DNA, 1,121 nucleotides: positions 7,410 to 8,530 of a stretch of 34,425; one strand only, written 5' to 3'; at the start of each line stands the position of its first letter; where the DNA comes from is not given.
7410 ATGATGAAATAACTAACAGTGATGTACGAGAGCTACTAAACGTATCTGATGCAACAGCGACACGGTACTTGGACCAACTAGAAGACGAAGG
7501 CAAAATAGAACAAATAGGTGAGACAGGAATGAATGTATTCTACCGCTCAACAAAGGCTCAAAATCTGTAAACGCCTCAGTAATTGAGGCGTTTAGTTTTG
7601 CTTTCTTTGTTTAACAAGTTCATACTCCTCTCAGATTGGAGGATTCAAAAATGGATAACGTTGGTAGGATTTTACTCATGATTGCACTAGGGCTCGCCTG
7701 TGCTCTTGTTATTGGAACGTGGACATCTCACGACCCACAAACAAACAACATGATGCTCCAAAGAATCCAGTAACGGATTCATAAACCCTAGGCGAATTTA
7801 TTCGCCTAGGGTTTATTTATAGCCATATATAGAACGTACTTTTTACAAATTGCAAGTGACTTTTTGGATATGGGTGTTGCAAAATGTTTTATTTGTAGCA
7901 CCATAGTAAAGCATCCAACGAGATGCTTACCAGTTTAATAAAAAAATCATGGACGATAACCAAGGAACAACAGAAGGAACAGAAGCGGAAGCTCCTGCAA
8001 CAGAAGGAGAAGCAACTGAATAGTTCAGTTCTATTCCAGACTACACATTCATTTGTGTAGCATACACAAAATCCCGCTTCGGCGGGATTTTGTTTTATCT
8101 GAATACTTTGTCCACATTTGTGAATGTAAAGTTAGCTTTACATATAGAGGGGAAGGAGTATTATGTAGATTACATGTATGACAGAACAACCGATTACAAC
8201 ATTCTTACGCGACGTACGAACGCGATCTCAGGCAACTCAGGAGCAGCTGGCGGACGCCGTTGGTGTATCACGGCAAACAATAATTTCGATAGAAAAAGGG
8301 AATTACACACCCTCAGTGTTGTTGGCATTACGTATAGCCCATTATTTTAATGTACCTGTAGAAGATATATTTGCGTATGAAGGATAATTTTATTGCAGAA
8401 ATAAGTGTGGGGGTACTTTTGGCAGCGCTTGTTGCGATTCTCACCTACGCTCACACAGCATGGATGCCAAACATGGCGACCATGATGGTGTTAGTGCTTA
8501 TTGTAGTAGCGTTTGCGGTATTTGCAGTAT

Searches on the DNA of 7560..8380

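Call 68: search_rna_families(source=window, start=7560, end=8380, threshold=evalue, max_evalue=1)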
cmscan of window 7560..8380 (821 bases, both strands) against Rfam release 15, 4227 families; matches with E-value up to 1: 8.
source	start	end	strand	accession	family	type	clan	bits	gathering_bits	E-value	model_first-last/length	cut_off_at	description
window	7745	7820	+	RF00514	His_leader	Cis-reg; leader;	-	30.9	49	0.006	1-126/126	no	Histidine operon leader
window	7771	7820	+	RF02399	NsiR1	Gene; sRNA;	-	26.6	39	0.0059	1-60/60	no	Nitrogen stress-induced RNA 1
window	8017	8099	+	RF01772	rnk_pseudo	Cis-reg; leader;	-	25.1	55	0.069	1-108/108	no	Pseudomonas rnk leader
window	8013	8093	+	RF01400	istR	Gene; antitoxin;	-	24.3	45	0.015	1-130/130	no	istR Hfq binding RNA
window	7564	7674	-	RF01859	Phe_leader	Cis-reg; leader;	-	21.5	55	0.57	1-125/125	no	Phenylalanine leader peptide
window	7785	7820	-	RF02399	NsiR1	Gene; sRNA;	-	21.3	39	0.12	17-52/60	no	Nitrogen stress-induced RNA 1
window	7763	7997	-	RF02212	ZFAT-AS1_2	Gene; lncRNA;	-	20.9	70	0.41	1-205/205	no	ZFAT antisense RNA 1 conserved region 2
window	7974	8091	+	RF00195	RsmY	Gene; sRNA;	CL00106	20.7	57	0.01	1-121/121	no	RsmY RNA family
